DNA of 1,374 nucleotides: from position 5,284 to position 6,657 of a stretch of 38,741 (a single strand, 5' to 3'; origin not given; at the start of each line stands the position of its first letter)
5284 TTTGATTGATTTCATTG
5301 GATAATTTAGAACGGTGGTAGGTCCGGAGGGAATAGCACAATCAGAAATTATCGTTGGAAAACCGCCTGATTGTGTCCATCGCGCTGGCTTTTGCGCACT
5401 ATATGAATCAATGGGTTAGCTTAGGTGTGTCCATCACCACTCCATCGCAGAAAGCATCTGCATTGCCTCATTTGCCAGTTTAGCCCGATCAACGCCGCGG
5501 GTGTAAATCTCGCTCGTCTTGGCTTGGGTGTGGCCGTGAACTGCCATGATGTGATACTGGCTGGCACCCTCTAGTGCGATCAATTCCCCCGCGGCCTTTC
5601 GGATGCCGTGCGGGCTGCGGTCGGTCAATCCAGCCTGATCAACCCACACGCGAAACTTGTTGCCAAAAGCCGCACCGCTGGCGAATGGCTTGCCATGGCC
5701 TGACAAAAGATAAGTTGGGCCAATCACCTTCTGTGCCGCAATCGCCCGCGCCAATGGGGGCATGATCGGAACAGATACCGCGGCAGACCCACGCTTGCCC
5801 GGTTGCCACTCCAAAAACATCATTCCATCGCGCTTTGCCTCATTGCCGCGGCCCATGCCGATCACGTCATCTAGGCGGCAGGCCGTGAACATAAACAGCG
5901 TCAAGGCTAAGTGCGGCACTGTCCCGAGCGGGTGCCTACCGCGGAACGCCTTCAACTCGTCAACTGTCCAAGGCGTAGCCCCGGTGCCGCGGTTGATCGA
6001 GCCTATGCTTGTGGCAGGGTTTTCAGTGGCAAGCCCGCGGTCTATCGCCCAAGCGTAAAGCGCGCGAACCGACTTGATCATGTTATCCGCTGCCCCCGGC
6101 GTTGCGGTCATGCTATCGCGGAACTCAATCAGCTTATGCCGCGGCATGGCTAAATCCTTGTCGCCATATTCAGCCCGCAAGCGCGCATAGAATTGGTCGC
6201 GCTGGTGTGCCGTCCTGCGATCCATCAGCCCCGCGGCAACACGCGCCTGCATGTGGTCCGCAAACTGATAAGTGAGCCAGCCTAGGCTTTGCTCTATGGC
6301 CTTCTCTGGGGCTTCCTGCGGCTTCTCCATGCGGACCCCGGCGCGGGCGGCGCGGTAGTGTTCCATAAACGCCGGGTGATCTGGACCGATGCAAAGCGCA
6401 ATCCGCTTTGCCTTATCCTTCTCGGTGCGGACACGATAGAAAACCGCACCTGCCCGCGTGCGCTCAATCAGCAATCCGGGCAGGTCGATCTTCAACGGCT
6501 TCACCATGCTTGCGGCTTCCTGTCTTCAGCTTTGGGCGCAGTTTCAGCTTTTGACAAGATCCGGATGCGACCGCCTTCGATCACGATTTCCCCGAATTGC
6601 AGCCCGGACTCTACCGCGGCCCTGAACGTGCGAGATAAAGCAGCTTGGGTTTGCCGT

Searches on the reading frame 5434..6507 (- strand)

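Call 27: search_protein_families(library=pfam, proteins=[window:5434-6507:-], max_evalue=0.01)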
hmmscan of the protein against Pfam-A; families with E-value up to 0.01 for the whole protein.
window:5434-6507:- (357 aa): 1 family
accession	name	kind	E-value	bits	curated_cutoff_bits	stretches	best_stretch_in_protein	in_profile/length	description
PF00589.27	Phage_integrase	-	4.6e-06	27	27.1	1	192-337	18-167/172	Phage integrase family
